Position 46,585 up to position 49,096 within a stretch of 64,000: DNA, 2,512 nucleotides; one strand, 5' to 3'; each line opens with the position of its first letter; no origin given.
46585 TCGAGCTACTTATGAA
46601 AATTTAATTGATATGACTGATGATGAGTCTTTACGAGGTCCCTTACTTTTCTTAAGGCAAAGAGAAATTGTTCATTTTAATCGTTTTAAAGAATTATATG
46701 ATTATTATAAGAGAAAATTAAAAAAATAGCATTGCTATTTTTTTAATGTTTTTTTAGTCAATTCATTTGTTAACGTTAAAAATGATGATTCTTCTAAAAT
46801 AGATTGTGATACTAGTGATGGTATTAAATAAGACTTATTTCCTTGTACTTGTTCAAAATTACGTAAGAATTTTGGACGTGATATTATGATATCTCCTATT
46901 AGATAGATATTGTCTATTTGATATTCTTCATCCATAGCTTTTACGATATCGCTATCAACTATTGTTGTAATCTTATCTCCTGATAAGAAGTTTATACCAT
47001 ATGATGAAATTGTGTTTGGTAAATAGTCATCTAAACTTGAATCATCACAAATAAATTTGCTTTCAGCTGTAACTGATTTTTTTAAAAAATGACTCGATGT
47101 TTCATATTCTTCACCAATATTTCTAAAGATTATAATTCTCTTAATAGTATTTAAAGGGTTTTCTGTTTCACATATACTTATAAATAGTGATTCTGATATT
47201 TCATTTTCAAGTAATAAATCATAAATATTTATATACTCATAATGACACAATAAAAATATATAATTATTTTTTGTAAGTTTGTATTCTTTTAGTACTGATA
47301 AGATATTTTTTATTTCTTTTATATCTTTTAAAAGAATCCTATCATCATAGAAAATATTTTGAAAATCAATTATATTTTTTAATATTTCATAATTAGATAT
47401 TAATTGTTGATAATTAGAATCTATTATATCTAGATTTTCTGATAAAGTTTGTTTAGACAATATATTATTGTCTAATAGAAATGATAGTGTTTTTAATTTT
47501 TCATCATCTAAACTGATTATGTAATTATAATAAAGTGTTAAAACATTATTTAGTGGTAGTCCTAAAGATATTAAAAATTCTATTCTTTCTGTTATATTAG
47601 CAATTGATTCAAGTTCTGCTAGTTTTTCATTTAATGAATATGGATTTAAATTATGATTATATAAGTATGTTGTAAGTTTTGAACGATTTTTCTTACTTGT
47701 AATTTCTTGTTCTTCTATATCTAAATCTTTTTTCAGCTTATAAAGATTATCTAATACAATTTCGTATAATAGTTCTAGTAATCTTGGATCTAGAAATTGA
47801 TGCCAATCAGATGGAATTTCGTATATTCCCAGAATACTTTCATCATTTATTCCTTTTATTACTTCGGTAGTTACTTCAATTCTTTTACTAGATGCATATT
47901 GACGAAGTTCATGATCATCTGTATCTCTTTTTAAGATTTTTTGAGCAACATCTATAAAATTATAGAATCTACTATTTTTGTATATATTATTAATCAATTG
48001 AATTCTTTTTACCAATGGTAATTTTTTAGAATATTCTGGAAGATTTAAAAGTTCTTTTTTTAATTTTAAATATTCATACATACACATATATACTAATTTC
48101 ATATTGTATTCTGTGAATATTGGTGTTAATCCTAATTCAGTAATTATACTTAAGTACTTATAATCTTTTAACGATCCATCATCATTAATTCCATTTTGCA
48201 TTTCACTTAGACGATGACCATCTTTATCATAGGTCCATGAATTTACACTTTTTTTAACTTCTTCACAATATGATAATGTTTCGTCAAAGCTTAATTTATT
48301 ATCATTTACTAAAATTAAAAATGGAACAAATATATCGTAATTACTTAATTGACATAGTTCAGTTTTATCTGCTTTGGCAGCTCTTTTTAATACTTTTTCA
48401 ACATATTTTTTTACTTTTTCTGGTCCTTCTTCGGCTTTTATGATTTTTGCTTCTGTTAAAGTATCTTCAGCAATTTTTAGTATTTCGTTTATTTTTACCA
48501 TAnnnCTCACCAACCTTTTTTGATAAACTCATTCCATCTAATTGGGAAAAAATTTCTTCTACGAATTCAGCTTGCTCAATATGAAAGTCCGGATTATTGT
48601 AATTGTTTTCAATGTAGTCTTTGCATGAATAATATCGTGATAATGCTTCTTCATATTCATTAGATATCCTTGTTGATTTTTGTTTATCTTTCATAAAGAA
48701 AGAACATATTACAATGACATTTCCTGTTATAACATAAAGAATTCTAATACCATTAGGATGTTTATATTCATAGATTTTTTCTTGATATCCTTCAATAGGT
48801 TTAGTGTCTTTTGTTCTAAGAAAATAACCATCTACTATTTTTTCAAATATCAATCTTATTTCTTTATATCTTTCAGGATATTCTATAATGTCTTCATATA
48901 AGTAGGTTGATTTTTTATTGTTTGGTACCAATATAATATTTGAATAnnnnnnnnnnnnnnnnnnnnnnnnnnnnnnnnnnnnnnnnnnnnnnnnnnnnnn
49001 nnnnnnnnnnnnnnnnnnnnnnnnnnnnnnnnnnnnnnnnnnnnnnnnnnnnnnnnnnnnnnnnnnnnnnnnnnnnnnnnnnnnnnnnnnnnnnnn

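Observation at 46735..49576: Strongly promoted two-gene operon: RelE/Gp49(HigB)-like domain at the C-terminus of a 339-aa protein, coupled to a 588-aa helical orphan instead of an HTH antitoxin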

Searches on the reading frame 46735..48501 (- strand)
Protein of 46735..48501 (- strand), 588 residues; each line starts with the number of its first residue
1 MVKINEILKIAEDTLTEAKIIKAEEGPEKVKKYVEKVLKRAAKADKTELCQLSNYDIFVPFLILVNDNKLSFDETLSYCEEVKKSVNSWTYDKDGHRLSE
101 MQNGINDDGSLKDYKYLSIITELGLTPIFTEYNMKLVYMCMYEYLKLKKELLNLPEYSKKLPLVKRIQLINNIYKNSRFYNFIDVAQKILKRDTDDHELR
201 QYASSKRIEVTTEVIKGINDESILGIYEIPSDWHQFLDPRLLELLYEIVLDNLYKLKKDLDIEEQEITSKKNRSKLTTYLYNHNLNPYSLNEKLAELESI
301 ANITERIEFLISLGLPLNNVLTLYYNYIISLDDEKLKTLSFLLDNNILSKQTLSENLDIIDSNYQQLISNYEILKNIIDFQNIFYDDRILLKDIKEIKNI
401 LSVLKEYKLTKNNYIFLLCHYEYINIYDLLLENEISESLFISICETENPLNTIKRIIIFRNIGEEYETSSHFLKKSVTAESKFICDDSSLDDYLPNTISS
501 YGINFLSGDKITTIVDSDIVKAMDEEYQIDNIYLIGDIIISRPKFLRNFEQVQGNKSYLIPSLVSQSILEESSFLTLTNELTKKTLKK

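Call 3: search_protein_families(library=pfam, proteins=[window:46735-48501:-], max_evalue=0.1)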
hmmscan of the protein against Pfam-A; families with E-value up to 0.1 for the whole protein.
window:46735-48501:- (588 aa): 0 families

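Call 4: search_protein_families(library=padloc, proteins=[window:46735-48501:-], max_evalue=0.1)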
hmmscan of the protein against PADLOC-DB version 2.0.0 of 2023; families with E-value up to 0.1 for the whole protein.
window:46735-48501:- (588 aa): 0 families

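Call 6: search_protein_families(library=ncbifam, proteins=[window:46735-48501:-], max_evalue=1)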
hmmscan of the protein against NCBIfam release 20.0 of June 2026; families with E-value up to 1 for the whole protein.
window:46735-48501:- (588 aa): 0 families

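Call 7: search_protein_families(library=phrogs, proteins=[window:46735-48501:-], max_evalue=1)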
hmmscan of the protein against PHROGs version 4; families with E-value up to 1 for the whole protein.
window:46735-48501:- (588 aa): 1 family
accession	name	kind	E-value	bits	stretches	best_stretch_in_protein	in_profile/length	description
phrog_13010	-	unknown function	0.077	14.1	1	114-150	11-41/63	-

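Call 20: find_homologous_proteins(query=window:46735-48501:-, max_evalue=0.001)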
Query window:46735-48501:- (588 aa): 107 proteins with E <= 0.001 among 8000 candidates.
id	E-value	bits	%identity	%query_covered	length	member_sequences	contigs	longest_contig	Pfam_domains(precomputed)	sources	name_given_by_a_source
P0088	0.0e+0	1254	100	100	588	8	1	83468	-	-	-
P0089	2.5e-266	903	69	100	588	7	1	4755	-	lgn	-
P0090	1.2e-261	887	68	100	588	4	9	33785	-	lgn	-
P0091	2.0e-257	874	67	100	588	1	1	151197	-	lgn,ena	-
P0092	8.9e-249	845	65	100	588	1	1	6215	-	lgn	-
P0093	1.1e-245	835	64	100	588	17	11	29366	-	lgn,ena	-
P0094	2.9e-234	797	62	100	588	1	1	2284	-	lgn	-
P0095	6.0e-232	789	61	100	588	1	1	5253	-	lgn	-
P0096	1.8e-226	771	59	100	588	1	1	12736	-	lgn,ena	-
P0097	8.7e-223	759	59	100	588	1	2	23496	-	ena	-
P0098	1.1e-222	759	59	100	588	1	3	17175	-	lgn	-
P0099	2.6e-222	758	59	100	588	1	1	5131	-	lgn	-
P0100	3.3e-216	737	58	100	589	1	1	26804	-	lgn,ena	-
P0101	2.1e-214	732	56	100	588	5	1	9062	-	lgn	-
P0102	2.6e-214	731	57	100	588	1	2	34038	-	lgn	-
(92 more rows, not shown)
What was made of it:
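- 46735..48501 (-): Gene B, 588 aa: an acidic, all-helical orphan with a small beta-hairpin at 532-541. It is the obligate partner of A. 107 homologue clusters, mostly 569-630 aa (call 20).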

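Call 24: search_solved_structures(query=A2, max_evalue=10, show_alignments=2)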
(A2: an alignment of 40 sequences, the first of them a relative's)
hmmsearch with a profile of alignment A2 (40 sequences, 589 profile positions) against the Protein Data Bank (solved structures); distinct sequences matched with E-value up to 10: 12.
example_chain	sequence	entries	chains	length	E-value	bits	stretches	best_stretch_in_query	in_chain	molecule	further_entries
6mif_A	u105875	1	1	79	0.041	15.4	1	102-156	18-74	LIM and senescent cell antigen-like-containing domain protein 1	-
7d2s_B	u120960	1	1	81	0.044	15.3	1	102-156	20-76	LIM and senescent cell antigen-like-containing domain protein 1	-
6j4v_B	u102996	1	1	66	0.13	13.7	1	25-80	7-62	Small vasohibin-binding protein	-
6nvq_B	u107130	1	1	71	0.17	13.4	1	25-80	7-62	Small vasohibin-binding protein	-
6j4o_B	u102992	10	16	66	0.18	13.3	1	25-80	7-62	Small vasohibin-binding protein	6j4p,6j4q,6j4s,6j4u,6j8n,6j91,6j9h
7lt9_B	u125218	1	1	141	0.18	13.3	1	103-156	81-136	LIM and senescent cell antigen-like-containing domain protein 1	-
7d2t_B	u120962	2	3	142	0.18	13.3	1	103-156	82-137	LIM and senescent cell antigen-like-containing domain protein 1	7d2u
6lpg_B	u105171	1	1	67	0.18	13.3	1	25-80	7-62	Small vasohibin-binding protein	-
7zcw_D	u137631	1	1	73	0.2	13.1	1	25-80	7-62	Small vasohibin-binding protein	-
6qby_B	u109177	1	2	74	0.21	13.1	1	25-80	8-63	Small vasohibin-binding protein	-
6jzc_C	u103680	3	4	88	0.38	12.2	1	25-79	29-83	Small vasohibin-binding protein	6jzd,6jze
2w2c_A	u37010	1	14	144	2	9.8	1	197-267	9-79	CALCIUM/CALMODULIN-DEPENDENT PROTEIN KINASE TYPE II DELTA CHAIN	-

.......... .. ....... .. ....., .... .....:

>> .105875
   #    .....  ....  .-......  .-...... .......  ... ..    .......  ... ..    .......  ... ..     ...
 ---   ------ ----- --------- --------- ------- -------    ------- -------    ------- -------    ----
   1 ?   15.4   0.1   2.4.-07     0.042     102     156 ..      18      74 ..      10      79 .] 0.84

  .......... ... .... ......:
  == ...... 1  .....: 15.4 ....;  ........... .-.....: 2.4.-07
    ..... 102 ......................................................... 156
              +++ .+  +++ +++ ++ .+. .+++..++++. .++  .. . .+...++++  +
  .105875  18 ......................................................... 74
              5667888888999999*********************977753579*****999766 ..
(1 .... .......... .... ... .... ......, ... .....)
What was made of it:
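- Tried and rejected: PDB sequence-profile search, B. It returned noise (call 24).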

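Call 38: predict_structure(alignment_id=A2)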
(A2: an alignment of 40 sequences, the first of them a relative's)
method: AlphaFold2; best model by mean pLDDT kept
length: 588 residues; sequences in the alignment: 40
mean_pLDDT: 90.3   pTM: 0.55
mean pLDDT of the five models: 90.3, 89.3, 89.1, 88.7, 88.7
residues with pLDDT >= 90: 397; 70-90: 182; 50-70: 5; < 50: 4
segments of 3 or more residues with pLDDT < 50: 585-588
pLDDT, mean of each block of 10 residues (from residue 1): 82 93 84 91 89 93 82 88 94 93 87 88 90 91 94 83 88 92 92 91 94 93 90 93 93 91 83 87 87 88 92 91 90 93 95 92 92 92 94 94 95 95 96 93 94 94 90 89 87 85 89 93 93 93 96 92 93 89 54
secondary structure, 60 per line:
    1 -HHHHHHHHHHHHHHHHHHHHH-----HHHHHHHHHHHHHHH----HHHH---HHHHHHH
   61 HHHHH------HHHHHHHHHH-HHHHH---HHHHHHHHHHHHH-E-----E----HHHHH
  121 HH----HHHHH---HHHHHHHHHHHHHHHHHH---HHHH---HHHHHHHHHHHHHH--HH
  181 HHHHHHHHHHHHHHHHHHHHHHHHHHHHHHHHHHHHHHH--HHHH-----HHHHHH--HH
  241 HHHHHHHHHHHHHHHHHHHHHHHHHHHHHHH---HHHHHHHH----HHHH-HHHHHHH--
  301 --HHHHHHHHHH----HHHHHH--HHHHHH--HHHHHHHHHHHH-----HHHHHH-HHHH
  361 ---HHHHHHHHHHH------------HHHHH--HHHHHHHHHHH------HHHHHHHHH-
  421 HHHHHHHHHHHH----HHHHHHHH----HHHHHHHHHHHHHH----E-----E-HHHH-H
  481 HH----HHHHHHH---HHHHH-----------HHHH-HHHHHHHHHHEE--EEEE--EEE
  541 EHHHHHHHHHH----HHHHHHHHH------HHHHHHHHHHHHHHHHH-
elements in order: H2-22 H28-42 H47-50 H54-65 H72-81 H83-87 H91-103 H116-122 H127-131 H135-152 H156-159 H163-176 H179-219 H222-225 H231-236 H239-271 H275-282 H287-290 H292-298 H303-312 H317-322 H325-330 H333-344 H350-355 H357-360 H364-374 H387-391 H394-404 H411-419 H421-432 H437-444 H449-462 H475-478 H487-493 H497-501 H513-516 H518-527 E532-535 E538-541 H542-551 H556-564 H571-587
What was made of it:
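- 46735..48501 (-): AlphaFold2 pLDDT 90 (call 38).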

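Call 42: fold_search(model_id=the predicted structure, library=pdb)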
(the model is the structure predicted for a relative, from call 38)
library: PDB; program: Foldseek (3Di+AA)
matches with E <= 10: 93; with E <= 0.001: 0
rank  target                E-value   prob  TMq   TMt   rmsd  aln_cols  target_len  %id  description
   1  8r2s_B                9.5e-01  0.08  0.08  0.15  23.2       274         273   12  Heme-dependent l-tyrosine hydroxylase (TyrH) from Streptomyces sclerotialus: fourfold mutant (released 2024-12-18)
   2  8u5n                  1.2e+00  0.03  0.08  0.08  38.3       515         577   11  The mTORC1 cholesterol sensor LYCHOS (GPR155) - monomer with auxin (released 2024-09-18)
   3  7uni_C                1.3e+00  0.07  0.07  0.13  26.8       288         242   12  De novo designed chlorophyll dimer protein with Zn pheophorbide a methyl ester, SP2-ZnPPaM (released 2023-04-19)
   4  5ayh                  1.3e+00  0.11  0.07  0.15  22.9       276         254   13  Structure of the entire dynein stalk region (released 2015-12-16)
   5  8a70_A                1.3e+00  0.08  0.10  0.15  27.5       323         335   10  PcIDS1 in complex with Mg2+ and GPP (released 2023-05-31)
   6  7kqs_A                1.5e+00  0.04  0.06  0.10  25.3       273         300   12  A 1.68-A resolution 3-fluoro-L-tyrosine bound crystal structure of heme-dependent tyrosine hydroxylase (released 2021-03-31)
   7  7kqr_A                2.1e+00  0.05  0.07  0.11  25.5       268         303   11  A 1.89-A resolution substrate-bound crystal structure of heme-dependent tyrosine hydroxylase from S. sclerotialus (released 2021-03-31)
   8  7kqu_A                2.2e+00  0.04  0.06  0.11  24.9       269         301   12  A 1.58-A resolution crystal structure of ferric-hydroperoxo intermediate of L-tyrosine hydroxylase in complex with 3-f (released 2021-03-31)
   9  7unh_A                2.5e+00  0.04  0.07  0.13  26.4       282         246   13  De novo designed chlorophyll dimer protein in apo state, SP2 (released 2023-04-19)
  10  7sel_A                2.8e+00  0.03  0.07  0.07  33.1       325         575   12  E. coli MsbA in complex with LPS and inhibitor G7090 (compound 3) (released 2022-03-09)
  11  5cwo_A                2.9e+00  0.08  0.10  0.20  25.9       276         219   11  Crystal structure of de novo designed helical repeat protein DHR76 (released 2015-12-16)
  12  7udm_A                3.0e+00  0.08  0.09  0.17  28.2       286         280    8  Crystal structure of designed helical repeat protein RPB_PLP1_R6 in alternative conformation 1 (with peptide) (released 2023-03-22)
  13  8a74_B                3.3e+00  0.05  0.10  0.15  26.2       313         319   12  PcIDS1_F315A in complex with Mg2+ and GPP (released 2023-05-31)
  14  4pjr                  3.3e+00  0.04  0.06  0.15  20.5       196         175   14  Crystal structure of designed cPPR-NRE protein (released 2014-12-24)
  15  9exz_B                3.3e+00  0.02  0.08  0.08  41.4       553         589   11  Efficient and scalable protein design using a relaxed sequence space (released 2024-10-16)
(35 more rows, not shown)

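Call 61: fold_search(model_id=the predicted structure, library=viral)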
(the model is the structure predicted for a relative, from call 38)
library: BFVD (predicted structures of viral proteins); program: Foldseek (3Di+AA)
matches with E <= 10: 151; with E <= 0.001: 0
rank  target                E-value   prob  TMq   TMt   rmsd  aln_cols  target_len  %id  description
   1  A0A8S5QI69            1.3e-01  0.35  0.10  0.10  24.1       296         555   14  Minor tail protein [Siphoviridae sp. ctrAT9]
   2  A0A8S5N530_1          1.8e-01  0.06  0.08  0.06  48.5       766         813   10  Minor tail protein [Siphoviridae sp. ctWDo30]
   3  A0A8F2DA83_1          2.7e-01  0.11  0.11  0.09  44.5       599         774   11  Tape measure protein [Gordonia phage VanLee]
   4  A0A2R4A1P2            2.8e-01  0.09  0.11  0.07  34.1       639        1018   10  (no name in the UniProt tables at hand)
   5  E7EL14                3.1e-01  0.07  0.10  0.07  42.5       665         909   11  Tape measure protein [Edwardsiella phage eiMSLS]
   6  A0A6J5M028            3.5e-01  0.11  0.11  0.09  35.2       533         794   12  Uncharacterized protein [uncultured Caudovirales phage]
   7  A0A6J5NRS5            3.5e-01  0.08  0.09  0.09  44.1       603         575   12  Uncharacterized protein (Fragment) [uncultured Caudovirales phage]
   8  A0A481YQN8            4.8e-01  0.10  0.12  0.12  38.0       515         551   14  HD domain protein [Pithovirus LCDPAC01]
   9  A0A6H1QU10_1          5.2e-01  0.06  0.09  0.06  39.5       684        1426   12  Viral A-type inclusion protein [Ostreococcus mediterraneus virus 2]
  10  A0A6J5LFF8            5.7e-01  0.10  0.13  0.08  47.1       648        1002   12  Uncharacterized protein [uncultured Caudovirales phage]
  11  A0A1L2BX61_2          6.2e-01  0.12  0.12  0.07  40.2       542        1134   10  Tape measure protein [Nodularia phage vB_NpeS-2AV2]
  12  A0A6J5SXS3            7.0e-01  0.08  0.08  0.08  37.3       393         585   14  Uncharacterized protein [uncultured Caudovirales phage]
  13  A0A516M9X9            7.3e-01  0.05  0.08  0.08  34.5       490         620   12  (no name in the UniProt tables at hand)
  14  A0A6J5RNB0            8.0e-01  0.07  0.11  0.07  42.5       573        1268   12  Bacteriophage lambda, GpH, tail tape measure, C-terminal [uncultured Caudovirales phage]
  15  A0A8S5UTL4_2          8.3e-01  0.18  0.18  0.11  27.5       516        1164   12  Morphogenesis protein 1 hydrolase [Myoviridae sp. ctYA416]
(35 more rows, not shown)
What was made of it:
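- Tried and rejected: Foldseek on B. PDB and BFVD searches gave nothing with probability above 0.35 (calls 42, 61).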

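Call 74: search_protein_families(library=pfam, alignment_id=A2, max_evalue=10)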
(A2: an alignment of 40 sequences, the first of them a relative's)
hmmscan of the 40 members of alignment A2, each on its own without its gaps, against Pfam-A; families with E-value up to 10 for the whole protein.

A. member 1, P0088 (588 aa): 2 families
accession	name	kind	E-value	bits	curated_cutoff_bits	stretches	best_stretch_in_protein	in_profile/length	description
PF15198.11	Dexa_ind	-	0.21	12.2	27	1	294-329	7-42/90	Dexamethasone-induced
PF02398.22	Corona_7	-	1.4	9.9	27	0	241-321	20-97/101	Coronavirus protein 7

B. families by the number of members that match (of 40 scanned): 43 families (the first 25 are shown)
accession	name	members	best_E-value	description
PF14823.11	Sirohm_synth_C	4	0.018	Sirohaem biosynthesis protein C-terminal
PF03966.22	Trm112p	3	0.076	Trm112p-like protein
PF15198.11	Dexa_ind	2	0.045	Dexamethasone-induced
PF02398.22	Corona_7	2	0.43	Coronavirus protein 7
PF19615.4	DUF6120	1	0.0039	Family of unknown function (DUF6120)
PF08542.16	Rep_fac_C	1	0.0044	Replication factor C C-terminal domain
PF06971.19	Put_DNA-bind_N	1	0.0047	Putative DNA-binding protein N-terminus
PF03739.19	LptF_LptG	1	0.0052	Lipopolysaccharide export system permease LptF/LptG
PF25078.1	DUF7801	1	0.0065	Domain of unknown function (DUF7801)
PF01297.22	ZnuA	1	0.026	Zinc-uptake complex component A periplasmic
PF21231.2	GH141_M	1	0.034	GH141 insertion domain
PF24549.1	DUF7602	1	0.036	Domain of unknown function (DUF7602)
PF13366.12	PDDEXK_3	1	0.044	PD-(D/E)XK nuclease superfamily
PF10097.14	DUF2335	1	0.067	Predicted membrane protein (DUF2335)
PF13972.11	TetR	1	0.07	Bacterial transcriptional repressor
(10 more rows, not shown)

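Call 78: search_dna_similar(query=window:46735-48501:-, collection=phages, mode=protein, max_evalue=0.01, max_rows=10)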
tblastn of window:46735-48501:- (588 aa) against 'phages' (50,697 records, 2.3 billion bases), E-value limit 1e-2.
No match.

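Call 79: search_dna_similar(query=window:46735-48501:-, collection=plasmids, mode=protein, max_evalue=0.01, max_rows=10)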
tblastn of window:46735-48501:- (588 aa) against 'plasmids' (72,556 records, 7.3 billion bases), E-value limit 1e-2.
No match.

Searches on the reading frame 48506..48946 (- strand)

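Call 5: search_protein_families(library=pfam, proteins=[window:48506-48946:-], max_evalue=10)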
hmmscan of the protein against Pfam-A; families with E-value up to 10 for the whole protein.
seq(147 aa): 1 family
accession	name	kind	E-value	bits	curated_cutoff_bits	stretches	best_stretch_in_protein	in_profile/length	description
PF15562.11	Imm17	-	0.16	12.3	25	1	63-85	38-60/61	Immunity protein 17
